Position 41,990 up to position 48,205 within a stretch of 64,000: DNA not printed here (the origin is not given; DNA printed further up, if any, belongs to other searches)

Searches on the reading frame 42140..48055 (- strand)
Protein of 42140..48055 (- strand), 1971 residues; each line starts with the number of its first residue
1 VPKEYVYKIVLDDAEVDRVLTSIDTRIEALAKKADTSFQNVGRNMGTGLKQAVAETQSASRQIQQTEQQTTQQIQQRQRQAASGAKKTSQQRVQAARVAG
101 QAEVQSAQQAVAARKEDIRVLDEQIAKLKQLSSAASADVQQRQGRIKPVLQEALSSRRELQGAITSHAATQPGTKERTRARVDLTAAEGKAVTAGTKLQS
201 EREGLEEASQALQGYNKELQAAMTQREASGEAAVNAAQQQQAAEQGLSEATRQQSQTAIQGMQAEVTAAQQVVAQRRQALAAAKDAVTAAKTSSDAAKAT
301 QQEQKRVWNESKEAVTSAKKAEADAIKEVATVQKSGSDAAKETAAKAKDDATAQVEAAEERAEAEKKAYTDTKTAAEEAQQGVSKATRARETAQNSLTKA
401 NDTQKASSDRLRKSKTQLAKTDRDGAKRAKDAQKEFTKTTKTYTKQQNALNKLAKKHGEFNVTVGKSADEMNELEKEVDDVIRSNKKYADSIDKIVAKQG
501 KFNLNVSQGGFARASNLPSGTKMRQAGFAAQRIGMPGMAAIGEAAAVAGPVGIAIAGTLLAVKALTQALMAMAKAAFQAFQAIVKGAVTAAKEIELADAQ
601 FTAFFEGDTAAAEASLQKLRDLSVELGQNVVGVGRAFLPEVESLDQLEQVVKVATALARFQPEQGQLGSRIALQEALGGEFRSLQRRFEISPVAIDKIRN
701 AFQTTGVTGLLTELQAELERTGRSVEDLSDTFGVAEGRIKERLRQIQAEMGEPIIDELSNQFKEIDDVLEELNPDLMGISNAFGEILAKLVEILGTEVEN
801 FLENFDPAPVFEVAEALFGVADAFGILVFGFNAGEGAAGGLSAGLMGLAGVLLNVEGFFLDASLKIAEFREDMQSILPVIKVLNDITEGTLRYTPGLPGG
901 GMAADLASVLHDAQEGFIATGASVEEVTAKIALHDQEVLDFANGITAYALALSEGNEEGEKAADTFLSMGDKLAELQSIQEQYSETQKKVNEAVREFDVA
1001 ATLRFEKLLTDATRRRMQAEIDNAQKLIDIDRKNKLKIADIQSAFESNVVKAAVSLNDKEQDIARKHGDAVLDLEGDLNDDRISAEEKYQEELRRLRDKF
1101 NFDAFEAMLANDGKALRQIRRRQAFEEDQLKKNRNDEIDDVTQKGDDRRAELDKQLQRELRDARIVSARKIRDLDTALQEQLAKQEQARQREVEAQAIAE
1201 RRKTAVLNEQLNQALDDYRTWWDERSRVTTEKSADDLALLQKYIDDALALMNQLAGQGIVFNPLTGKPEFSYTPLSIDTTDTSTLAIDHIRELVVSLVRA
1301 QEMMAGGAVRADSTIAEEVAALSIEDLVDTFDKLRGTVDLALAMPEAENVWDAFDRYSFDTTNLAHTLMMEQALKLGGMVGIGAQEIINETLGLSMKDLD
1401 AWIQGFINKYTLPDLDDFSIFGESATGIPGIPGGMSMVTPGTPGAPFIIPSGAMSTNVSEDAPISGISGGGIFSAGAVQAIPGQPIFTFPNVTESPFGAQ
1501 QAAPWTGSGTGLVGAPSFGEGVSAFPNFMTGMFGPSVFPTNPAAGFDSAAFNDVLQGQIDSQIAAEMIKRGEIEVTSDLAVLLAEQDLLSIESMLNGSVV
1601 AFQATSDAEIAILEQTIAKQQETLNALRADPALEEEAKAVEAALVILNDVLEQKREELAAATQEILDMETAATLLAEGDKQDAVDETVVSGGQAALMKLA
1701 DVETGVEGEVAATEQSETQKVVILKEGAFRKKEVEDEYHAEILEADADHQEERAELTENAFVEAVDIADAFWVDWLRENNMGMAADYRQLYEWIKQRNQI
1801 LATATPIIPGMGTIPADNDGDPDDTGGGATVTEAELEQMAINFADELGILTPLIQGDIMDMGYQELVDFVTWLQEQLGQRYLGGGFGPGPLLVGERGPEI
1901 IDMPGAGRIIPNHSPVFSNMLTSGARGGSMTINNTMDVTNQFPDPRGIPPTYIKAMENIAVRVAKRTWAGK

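Call 7: search_protein_families(library=pfam, proteins=[window:42140-48055:-], max_evalue=0.001)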
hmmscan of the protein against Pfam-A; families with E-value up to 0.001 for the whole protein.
window:42140-48055:- (1971 aa): 0 families

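Call 92: search_protein_families(library=phrogs, proteins=[window:42140-48055:-], max_evalue=0.01)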
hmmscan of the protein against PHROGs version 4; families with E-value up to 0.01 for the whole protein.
window:42140-48055:- (1971 aa): 3 families
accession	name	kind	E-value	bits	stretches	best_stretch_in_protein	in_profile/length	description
phrog_167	-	tail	9.2e-05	21.3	1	254-946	22-723/1555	tail length tape measure protein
phrog_339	-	tail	9.4e-05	21.8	1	695-1200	475-888/1123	tail length tape measure protein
phrog_4704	-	tail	0.0016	18.2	1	427-671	30-172/625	tail length tape measure protein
